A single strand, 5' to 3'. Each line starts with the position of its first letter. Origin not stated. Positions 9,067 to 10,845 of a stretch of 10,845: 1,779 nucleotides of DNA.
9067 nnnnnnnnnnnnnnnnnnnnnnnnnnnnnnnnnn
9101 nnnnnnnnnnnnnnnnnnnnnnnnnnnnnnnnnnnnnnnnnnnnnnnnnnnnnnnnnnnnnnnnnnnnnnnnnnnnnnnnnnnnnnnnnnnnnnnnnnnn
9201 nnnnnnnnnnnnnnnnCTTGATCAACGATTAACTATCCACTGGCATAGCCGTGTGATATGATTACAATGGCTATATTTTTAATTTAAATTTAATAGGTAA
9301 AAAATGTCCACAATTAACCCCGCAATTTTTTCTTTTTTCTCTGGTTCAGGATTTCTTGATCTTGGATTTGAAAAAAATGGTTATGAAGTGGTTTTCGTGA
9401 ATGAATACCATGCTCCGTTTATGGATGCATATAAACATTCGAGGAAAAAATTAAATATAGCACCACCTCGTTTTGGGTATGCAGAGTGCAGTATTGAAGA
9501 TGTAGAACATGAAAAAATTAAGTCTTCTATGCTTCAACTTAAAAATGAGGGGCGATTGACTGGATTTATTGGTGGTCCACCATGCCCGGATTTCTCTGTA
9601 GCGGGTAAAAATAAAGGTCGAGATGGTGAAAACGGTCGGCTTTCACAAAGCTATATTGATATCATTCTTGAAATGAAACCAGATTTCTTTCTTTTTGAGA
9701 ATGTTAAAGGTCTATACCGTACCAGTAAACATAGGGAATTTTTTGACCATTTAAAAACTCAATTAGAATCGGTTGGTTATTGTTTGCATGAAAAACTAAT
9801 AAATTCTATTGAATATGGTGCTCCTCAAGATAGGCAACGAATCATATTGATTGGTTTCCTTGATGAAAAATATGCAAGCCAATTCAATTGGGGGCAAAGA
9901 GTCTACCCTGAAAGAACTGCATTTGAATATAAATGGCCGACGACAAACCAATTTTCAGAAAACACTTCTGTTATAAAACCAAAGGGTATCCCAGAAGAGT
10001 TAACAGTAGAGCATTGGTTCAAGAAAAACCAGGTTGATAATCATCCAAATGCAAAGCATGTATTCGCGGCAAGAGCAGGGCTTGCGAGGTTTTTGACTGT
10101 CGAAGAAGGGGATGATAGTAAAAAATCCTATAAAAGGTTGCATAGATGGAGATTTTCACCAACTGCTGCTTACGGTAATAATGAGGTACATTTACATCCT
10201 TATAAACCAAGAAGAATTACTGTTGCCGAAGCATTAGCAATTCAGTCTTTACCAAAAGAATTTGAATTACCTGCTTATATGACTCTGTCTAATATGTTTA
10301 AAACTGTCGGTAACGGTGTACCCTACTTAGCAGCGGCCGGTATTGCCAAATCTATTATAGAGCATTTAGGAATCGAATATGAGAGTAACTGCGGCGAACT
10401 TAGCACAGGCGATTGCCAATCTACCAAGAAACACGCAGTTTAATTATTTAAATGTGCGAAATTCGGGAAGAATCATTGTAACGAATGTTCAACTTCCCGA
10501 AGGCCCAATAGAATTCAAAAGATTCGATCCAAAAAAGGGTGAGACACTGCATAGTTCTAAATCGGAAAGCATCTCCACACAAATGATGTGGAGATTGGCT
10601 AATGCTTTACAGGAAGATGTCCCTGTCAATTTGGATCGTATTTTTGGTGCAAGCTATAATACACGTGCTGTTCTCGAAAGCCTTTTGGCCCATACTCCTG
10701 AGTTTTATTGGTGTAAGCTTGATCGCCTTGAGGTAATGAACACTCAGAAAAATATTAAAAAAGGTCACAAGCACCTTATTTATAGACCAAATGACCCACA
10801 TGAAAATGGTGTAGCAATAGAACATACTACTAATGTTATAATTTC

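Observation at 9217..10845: AT-rich cargo downstream of int: methyltransferase plus a tightly linked unknown gene in the satellite's variable slot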

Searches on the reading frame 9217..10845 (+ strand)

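Call 15: search_protein_families(library=pfam, proteins=[L001:13163-14239:+, L001:14381-15190:+, L001:15356-15562:+, L001:15584-15898:+, L001:18745-20349:+, L001:20359-20757:+, L001:20852-21280:+], max_evalue=1)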
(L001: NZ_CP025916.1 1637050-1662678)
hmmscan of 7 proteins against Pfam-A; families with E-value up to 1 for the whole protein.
L001:13163-14239:+ (358 aa): 0 families

L001:14381-15190:+ (269 aa): 4 families
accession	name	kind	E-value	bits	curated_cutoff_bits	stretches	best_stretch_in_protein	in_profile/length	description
PF19924.4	DUF6387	-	2.1e-71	241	28.9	1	3-249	3-258/258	Family of unknown function (DUF6387)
PF23230.1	zf-C2H2_13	-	0.054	14.1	27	1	66-103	13-52/59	C2H2-type zinc finger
PF19666.4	DUF6169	-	0.055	14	27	1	11-60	43-88/92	Family of unknown function (DUF6169)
PF01255.24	Prenyltransf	-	0.084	12.8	27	1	128-216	107-187/219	Putative undecaprenyl diphosphate synthase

L001:15356-15562:+ (68 aa): 2 families
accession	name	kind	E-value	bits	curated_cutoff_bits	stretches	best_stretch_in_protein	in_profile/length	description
PF05930.18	Phage_AlpA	-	2.5e-19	69.3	21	1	8-56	3-51/51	Prophage CP4-57 regulatory protein (AlpA)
PF12728.13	HTH_17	-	3.1e-06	27.8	27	1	11-56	4-47/51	Helix-turn-helix domain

L001:15584-15898:+ (104 aa): 1 family
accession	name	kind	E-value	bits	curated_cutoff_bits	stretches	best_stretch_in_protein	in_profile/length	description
PF07774.18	EMC1_C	-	0.0062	16.6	27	1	12-45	156-189/214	ER membrane protein complex subunit 1, C-terminal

L001:18745-20349:+ (534 aa): 1 family
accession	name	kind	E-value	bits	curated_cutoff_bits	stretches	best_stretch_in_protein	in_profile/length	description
PF04614.17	Pex19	-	0.047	13.8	22.2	1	471-525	161-213/249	Pex19 protein family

L001:20359-20757:+ (132 aa): 1 family
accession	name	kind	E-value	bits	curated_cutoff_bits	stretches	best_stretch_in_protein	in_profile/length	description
PF20596.3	pAdhesive_11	-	0.014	16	24.3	1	66-116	30-80/112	Putative adhesive domain (group 11)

L001:20852-21280:+ (142 aa): 3 families
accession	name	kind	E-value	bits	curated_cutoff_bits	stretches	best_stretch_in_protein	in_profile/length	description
PF03340.19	Pox_Rif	-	0.0047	15.8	26.3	1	18-117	186-283/542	Poxvirus rifampicin resistance protein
PF05791.16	Bacillus_HBL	-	0.027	14.8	29.1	1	58-118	71-129/177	Bacillus haemolytic enterotoxin (HBL)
PF23606.1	HEAT_ULK4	-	0.066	13.1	27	1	60-137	26-91/201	Serine/threonine-protein kinase ULK4-like, HEAT repeats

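Call 16: search_protein_families(library=padloc, proteins=[L001:13163-14239:+, L001:12088-13227:+, L001:14381-15190:+, L001:15584-15898:+, L001:18745-20349:+], max_evalue=1)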
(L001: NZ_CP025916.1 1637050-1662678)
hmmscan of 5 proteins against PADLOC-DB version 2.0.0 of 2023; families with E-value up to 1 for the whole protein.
L001:13163-14239:+ (358 aa): 1 family
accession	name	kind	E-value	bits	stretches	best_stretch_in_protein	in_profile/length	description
PDLC03534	REase_II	-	8.7e-124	411.1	1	2-356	5-350/351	Type II restriction enzyme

L001:12088-13227:+ (379 aa): 62 families (the best 25 are shown)
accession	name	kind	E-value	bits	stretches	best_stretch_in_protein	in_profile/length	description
PDLC03355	MTase_II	-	1e-163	542.9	1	5-359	4-372/377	Type II methyltransferase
PDLC00030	DruM2|DruM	-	5.4e-142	471.4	1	5-357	5-366/380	DNA cytosine methylase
PDLC03378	MTase_II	-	2.3e-65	219.2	1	7-359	4-334/344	Type II methyltransferase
PDLC03234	MTase_II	-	2.4e-50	169.9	2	8-191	7-180/375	Type II methyltransferase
PDLC03272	MTase_II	-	1.6e-48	163.9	1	6-361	75-396/407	Type II methyltransferase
PDLC03326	MTase_II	-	8.4e-45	151.6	2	9-191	8-181/412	Type II methyltransferase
PDLC00026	DruM2|DruM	-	3.7e-43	146.3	1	8-356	7-319/336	DNA cytosine methylase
PDLC00033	DruM2|DruM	-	4.4e-36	122.9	2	8-187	24-192/368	DNA cytosine methylase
PDLC03731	oMTase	-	1.2e-34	117.9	2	8-187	16-176/326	orphan methyltransferase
PDLC00027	DruM2|DruM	-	7.2e-34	115.7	2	8-211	14-196/361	DNA cytosine methylase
PDLC02650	DrmMII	-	9.1e-34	115.1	3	8-146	11-145/435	DrmMII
PDLC03237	MTase_II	-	2.3e-33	113.2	2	10-193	798-976/1036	Type II methyltransferase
PDLC00031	DruM2|DruM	-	9.5e-32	108.5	2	8-195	14-180/361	DNA cytosine methylase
PDLC02649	DrmMII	-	1.1e-31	108.3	2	71-190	103-224/422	DrmMII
PDLC03225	MTase_II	-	1.5e-28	97.8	3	9-146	11-147/615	Type II methyltransferase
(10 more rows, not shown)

L001:14381-15190:+ (269 aa): 0 families

L001:15584-15898:+ (104 aa): 0 families

L001:18745-20349:+ (534 aa): 0 families

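Call 17: search_protein_families(library=ncbifam, proteins=[L001:13163-14239:+, L001:12088-13227:+, L001:14381-15190:+], max_evalue=1)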
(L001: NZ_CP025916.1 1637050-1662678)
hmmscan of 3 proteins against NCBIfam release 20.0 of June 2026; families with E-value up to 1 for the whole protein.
L001:13163-14239:+ (358 aa): 0 families

L001:12088-13227:+ (379 aa): 3 families
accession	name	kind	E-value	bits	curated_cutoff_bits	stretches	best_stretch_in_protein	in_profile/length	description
TIGR00675.1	dcm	superfamily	6.3e-48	164.1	100.65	1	9-351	2-329/329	DNA (cytosine-5-)-methyltransferase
NF007772.0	PRK10458.1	subfamily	1.1e-05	24.2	710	1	10-188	93-289/472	DNA cytosine methylase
NF010675.0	PRK14072.1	subfamily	0.1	11.3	273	1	244-306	29-91/416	diphosphate--fructose-6-phosphate 1-phosphotransferase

L001:14381-15190:+ (269 aa): 0 families

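Call 18: search_solved_structures(query=L001:13163-14239:+, max_evalue=10, show_alignments=2)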
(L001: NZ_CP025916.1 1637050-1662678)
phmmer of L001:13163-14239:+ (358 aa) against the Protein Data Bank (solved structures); distinct sequences matched with E-value up to 10: 0.

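Call 19: find_homologous_proteins(query=L001:13163-14239:+, max_evalue=0.001)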
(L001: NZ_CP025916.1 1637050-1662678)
Query L001:13163-14239:+ (358 aa): 1639 proteins with E <= 0.001 among 2627 candidates; the best 120 are listed.
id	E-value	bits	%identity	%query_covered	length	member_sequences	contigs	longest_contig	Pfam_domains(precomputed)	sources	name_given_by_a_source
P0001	5.0e-241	817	99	100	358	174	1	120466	PF27126.1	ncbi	ncbi:restriction endonuclease [Escherichia coli]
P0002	7.0e-186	635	74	99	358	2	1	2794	PF27126.1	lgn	-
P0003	2.9e-184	630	75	98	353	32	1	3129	PF27126.1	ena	-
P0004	4.5e-184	629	74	100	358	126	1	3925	PF27126.1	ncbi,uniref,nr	ncbi:restriction endonuclease [Escherichia coli]|uniref:restriction endonuclease n=1 Tax=Escherichia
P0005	8.6e-184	628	74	98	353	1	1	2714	PF27126.1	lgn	-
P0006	2.9e-183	627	74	100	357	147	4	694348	PF27126.1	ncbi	ncbi:TPA: restriction endonuclease [Citrobacter koseri]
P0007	7.1e-182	622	73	98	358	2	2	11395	PF27126.1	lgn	-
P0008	8.2e-182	622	72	100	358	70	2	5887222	PF27126.1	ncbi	ncbi:TPA: restriction endonuclease [Salmonella enterica subsp. diarizonae serovar 61:r:z53]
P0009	8.5e-182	622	73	100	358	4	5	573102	PF27126.1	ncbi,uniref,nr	ncbi:restriction endonuclease [Proteus sp. DFP240708]|uniref:restriction endonuclease n=1 Tax=Proteu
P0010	1.5e-181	621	73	98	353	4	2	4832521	PF27126.1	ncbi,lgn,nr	ncbi:restriction endonuclease [Leclercia sp. LSNIH1]|nr:restriction endonuclease [Leclercia sp. LSNI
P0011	1.1e-171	589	69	99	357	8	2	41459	PF27126.1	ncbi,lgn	-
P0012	1.7e-171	588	69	100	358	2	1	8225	PF27126.1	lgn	-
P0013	2.1e-171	588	77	89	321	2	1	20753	PF27126.1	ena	-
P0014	1.0e-166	572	68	99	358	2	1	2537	PF27126.1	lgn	-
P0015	2.4e-164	565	69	98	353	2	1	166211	PF27126.1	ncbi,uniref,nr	ncbi:restriction endonuclease [Pantoea ananatis]|uniref:restriction endonuclease n=1 Tax=Pantoea ana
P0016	2.5e-155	535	63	99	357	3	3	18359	PF27126.1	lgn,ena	-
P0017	9.2e-155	533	65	100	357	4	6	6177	PF27126.1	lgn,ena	-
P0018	2.9e-154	531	64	99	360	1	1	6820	PF27126.1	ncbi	-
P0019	5.3e-154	530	64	100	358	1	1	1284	PF27126.1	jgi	jgi:type II restriction enzyme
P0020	8.3e-154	530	62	100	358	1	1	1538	PF27126.1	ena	-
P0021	1.0e-153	530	62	99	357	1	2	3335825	PF27126.1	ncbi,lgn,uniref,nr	ncbi:restriction endonuclease [Serratia symbiotica]|uniref:restriction endonuclease n=1 Tax=Serratia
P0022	1.8e-152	525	64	100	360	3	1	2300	PF27126.1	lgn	-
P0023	1.7e-151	522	63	99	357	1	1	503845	PF27126.1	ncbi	-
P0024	7.2e-151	520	62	100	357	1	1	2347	PF27126.1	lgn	-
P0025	7.8e-151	520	62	99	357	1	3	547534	PF27126.1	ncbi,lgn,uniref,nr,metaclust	ncbi:restriction endonuclease [Hafnia sp. HMSC23F03]|uniref:restriction endonuclease n=1 Tax=Hafnia 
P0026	1.3e-150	519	63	100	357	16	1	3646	PF27126.1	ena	-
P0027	2.6e-150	518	61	100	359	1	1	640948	PF27126.1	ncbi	-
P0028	3.8e-150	518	61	100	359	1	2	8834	PF27126.1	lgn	-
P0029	5.1e-150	517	76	81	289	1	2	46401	PF27126.1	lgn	-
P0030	5.1e-150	517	62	100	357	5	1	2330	PF27126.1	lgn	-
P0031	6.4e-150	517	62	99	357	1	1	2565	PF27126.1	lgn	-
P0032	1.3e-149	516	62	100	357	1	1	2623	PF27126.1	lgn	-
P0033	1.9e-149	516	62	100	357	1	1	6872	PF27126.1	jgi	-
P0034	2.0e-149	515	62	100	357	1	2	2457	PF27126.1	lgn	-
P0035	4.7e-149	514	60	100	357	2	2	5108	PF27126.1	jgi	jgi:hypothetical protein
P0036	1.6e-148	512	75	81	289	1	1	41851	PF27126.1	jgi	-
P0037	6.9e-147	507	61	99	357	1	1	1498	PF27126.1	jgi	jgi:hypothetical protein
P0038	1.3e-146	506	61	99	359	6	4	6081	PF27126.1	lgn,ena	-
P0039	3.0e-146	505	60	100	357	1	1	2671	PF27126.1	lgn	-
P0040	8.6e-146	503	61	100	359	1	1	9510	PF27126.1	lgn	-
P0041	1.0e-144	500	58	100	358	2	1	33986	PF27126.1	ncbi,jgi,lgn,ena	-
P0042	4.0e-144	498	60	99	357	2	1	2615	PF27126.1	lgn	-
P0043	4.4e-144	498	59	100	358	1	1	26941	PF27126.1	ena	-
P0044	2.1e-143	496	59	100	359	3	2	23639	PF27126.1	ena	-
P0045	2.2e-143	496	59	100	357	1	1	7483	PF27126.1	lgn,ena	-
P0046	8.8e-143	494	60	99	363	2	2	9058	PF27126.1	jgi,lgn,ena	-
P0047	1.9e-142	493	62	97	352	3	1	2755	PF27126.1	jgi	jgi:type II restriction enzyme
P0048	5.1e-142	491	59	99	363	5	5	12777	PF27126.1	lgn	-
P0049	6.0e-142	491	58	99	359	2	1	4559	PF27126.1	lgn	-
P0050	1.2e-141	490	59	100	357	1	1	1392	PF27126.1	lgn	-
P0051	6.2e-141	488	57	100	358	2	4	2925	PF27126.1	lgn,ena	-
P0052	1.5e-140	486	57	100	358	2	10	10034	PF27126.1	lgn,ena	-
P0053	2.1e-140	486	57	100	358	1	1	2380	PF27126.1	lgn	-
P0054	2.2e-140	486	58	100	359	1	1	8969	PF27126.1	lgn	-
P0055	4.8e-139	481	59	99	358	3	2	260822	PF27126.1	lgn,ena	-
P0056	5.2e-139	481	57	100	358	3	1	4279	PF27126.1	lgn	-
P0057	7.7e-139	481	58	100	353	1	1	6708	PF27126.1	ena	-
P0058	1.1e-138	480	59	99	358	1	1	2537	PF27126.1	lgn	-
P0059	1.3e-138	480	59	100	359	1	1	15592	PF27126.1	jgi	jgi:hypothetical protein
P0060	2.0e-138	479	58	100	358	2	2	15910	PF27126.1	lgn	-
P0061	5.1e-138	478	59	99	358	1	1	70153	PF27126.1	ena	-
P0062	6.7e-138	478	57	100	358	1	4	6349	PF27126.1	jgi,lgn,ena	jgi:type II restriction enzyme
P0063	6.0e-137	474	58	99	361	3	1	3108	PF27126.1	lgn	-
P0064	1.3e-136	473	59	99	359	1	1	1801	PF27126.1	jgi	jgi:hypothetical protein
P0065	2.7e-136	472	57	100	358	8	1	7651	PF27126.1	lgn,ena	-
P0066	1.9e-135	469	57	100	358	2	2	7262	PF27126.1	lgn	-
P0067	3.2e-135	469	55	100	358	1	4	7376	PF27126.1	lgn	-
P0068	4.1e-135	468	57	100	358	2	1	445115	PF27126.1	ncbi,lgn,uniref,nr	ncbi:hypothetical protein [Roseobacter sp. N2S]|uniref:hypothetical protein n=1 Tax=Roseobacter sp. 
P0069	7.6e-135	467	57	100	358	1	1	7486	PF27126.1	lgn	-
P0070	9.7e-135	467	58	100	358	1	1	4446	PF27126.1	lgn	-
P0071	4.5e-134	465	57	99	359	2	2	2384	PF27126.1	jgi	jgi:hypothetical protein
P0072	6.7e-134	464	54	99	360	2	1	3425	PF27126.1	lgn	-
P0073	7.5e-134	464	58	100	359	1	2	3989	PF27126.1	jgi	jgi:hypothetical protein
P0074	2.5e-133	463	57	100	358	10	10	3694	PF27126.1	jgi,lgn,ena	-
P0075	3.3e-133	462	55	100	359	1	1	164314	PF27126.1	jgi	jgi:hypothetical protein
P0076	5.3e-133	461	79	69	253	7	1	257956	PF27126.1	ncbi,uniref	ncbi:restriction endonuclease, partial [Klebsiella quasipneumoniae]|uniref:restriction endonuclease 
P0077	5.3e-132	458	55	99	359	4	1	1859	PF27126.1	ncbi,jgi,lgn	-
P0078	5.5e-131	455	54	99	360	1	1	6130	PF27126.1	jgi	jgi:hypothetical protein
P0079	2.2e-130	453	56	100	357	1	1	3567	PF27126.1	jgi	-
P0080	7.0e-130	451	55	99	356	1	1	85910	PF27126.1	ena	-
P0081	1.1e-129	450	56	100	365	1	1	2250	PF27126.1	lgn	-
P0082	3.3e-129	449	53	99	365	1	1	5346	PF27126.1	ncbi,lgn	-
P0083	1.7e-128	447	54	99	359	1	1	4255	PF27126.1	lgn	-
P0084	2.2e-127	443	54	99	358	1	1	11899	PF27126.1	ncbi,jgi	ncbi:MAG: hypothetical protein RL186_87 [Pseudomonadota bacterium]|jgi:type II restriction enzyme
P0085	5.7e-127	442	55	99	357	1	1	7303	PF27126.1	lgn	-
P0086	6.2e-127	441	52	100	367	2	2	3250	PF27126.1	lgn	-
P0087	6.3e-127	441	57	91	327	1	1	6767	PF27126.1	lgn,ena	-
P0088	6.9e-127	441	52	99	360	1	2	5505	PF27126.1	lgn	-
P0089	7.7e-127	441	54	99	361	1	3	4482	PF27126.1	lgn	-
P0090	9.5e-127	441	56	99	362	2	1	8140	PF27126.1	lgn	-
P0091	3.0e-126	439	54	99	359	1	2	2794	PF27126.1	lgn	-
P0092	3.3e-126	439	52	99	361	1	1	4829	PF27126.1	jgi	jgi:type II restriction enzyme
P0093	4.6e-126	439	53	99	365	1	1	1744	PF27126.1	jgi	jgi:type II restriction enzyme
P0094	8.2e-126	438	53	99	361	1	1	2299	PF27126.1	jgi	jgi:type II restriction enzyme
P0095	1.5e-125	437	50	100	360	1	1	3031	PF27126.1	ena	-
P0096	2.0e-125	437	54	100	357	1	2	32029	PF27126.1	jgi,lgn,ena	-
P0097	4.1e-125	436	53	100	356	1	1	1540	PF27126.1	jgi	jgi:hypothetical protein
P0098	4.7e-125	435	54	98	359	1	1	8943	PF27126.1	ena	-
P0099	4.7e-125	435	52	100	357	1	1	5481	PF27126.1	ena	-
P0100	6.0e-125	435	54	100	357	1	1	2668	PF27126.1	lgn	-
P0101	7.1e-125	435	75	68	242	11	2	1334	PF27126.1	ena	-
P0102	7.4e-125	435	54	99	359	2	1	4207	PF27126.1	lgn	-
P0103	1.1e-124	434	53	100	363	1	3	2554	PF27126.1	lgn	-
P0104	1.6e-124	434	53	99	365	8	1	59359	PF27126.1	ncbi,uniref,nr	ncbi:restriction endonuclease [Bacillus cereus]|uniref:restriction endonuclease n=1 Tax=Bacillus cer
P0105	2.4e-124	433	54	100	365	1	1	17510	PF27126.1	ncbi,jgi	jgi:hypothetical protein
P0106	2.5e-124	433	55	98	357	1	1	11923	PF27126.1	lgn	-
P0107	2.5e-124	433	51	99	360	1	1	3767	PF27126.1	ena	-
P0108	2.5e-124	433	53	98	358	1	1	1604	PF27126.1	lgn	-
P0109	4.4e-124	432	52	99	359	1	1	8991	PF27126.1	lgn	-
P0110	5.4e-124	432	51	100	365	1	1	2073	PF27126.1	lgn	-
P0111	7.5e-124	431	53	99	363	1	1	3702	PF27126.1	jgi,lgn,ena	-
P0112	7.8e-124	431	53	99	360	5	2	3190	PF27126.1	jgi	-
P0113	1.2e-123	431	52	99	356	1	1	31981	PF27126.1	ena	-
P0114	1.3e-123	431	52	100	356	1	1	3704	PF27126.1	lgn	-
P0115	1.3e-123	431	54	100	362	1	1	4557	PF27126.1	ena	-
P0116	3.3e-123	429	54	99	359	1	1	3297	PF27126.1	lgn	-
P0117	3.7e-123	429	53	99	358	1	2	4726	PF27126.1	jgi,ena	-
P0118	4.5e-123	429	59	89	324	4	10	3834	PF27126.1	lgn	-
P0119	5.5e-123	429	53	99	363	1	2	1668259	PF27126.1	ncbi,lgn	-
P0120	8.3e-123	428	54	99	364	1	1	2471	PF27126.1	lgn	-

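Call 29: find_encoding_contigs(protein=P0104, flank=5000, max_places=2)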
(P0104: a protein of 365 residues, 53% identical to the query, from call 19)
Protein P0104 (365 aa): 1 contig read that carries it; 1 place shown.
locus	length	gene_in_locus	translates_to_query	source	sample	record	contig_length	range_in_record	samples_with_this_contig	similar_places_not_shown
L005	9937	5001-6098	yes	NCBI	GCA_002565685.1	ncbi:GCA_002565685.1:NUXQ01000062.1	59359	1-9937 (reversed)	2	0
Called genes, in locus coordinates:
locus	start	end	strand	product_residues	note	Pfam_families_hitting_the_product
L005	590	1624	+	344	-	-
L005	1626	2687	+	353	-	PF03235:GmrSD_N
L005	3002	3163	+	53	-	-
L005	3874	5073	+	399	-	PF00145:DNA_methylase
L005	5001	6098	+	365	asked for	PF27126:NmeDI_C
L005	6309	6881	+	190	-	PF02976:MutH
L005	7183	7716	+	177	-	-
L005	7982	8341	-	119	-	PF12844:HTH_19 (weak), PF01381:HTH_3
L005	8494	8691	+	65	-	PF12844:HTH_19, PF13443:HTH_26 (weak), PF13560:HTH_31 (weak), PF01381:HTH_3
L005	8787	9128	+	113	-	-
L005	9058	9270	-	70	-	-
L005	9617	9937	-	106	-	PF00248:Aldo_ket_red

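Call 30: find_encoding_contigs(protein=P0068, flank=5000, max_places=2)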
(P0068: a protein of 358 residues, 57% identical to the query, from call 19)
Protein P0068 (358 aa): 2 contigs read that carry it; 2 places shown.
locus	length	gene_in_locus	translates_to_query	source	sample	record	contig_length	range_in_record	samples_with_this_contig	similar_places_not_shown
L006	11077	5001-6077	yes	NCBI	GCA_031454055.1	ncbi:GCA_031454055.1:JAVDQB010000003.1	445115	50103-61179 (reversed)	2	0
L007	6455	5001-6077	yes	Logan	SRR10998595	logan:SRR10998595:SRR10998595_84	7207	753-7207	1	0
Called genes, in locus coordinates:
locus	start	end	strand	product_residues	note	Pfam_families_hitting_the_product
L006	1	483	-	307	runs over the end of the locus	-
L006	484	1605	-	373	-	PF02463:SMC_N (faint), PF13175:AAA_15, PF13476:AAA_23, PF13555:AAA_29 (faint), PF13304:AAA_21, PF13175:AAA_15, PF12476:DUF3696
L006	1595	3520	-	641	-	PF03235:GmrSD_N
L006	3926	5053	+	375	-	PF00145:DNA_methylase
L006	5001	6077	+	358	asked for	PF27126:NmeDI_C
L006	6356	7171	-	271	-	PF02086:MethyltransfD12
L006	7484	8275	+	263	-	PF01209:Ubie_methyltran, PF13489:Methyltransf_23, PF08241:Methyltransf_11, PF08242:Methyltransf_12, PF13649:Methyltransf_25, PF13847:Methyltransf_31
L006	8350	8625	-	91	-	-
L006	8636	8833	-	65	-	-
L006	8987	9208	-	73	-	PF23987:Phage_holin_10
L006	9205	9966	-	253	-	-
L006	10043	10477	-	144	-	-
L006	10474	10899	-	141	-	-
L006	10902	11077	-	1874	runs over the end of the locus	PF13550:Phage-tail_3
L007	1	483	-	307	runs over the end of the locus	-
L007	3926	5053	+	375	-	PF00145:DNA_methylase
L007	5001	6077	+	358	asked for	PF27126:NmeDI_C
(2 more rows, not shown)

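Call 32: search_protein_representatives(protein=P0001)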
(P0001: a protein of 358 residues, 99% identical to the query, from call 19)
Query: 358 residues. Proteins with E-value up to 0.001 (for the whole library): 841; up to 1e-10: 224; up to 1e-30: 60. The best 150 are listed.
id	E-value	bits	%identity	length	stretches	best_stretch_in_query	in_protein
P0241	3.2e-109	381.5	51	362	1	2-355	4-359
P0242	9.1e-106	370.2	48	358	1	2-354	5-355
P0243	1.1e-99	350.2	46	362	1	2-353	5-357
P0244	3.5e-95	335.4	46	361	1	1-354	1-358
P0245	9.3e-94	330.7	45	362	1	2-357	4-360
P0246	5.9e-92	324.8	44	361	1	1-355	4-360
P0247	8.5e-92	324.2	46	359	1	2-355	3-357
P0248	2.2e-90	319.6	46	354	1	2-354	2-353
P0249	6.0e-89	314.9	46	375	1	11-357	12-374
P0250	1.1e-85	304.1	44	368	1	1-355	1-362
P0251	4.2e-85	302.2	42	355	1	4-355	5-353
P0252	3.2e-83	296.0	50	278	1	90-356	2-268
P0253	6.4e-82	291.8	42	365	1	7-354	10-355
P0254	1.6e-80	287.2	39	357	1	2-338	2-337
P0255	5.4e-78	278.8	42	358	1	1-353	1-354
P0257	1.9e-76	273.8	41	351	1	1-354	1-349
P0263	1.4e-69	251.2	39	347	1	10-355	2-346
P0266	5.4e-66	239.4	39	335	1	1-355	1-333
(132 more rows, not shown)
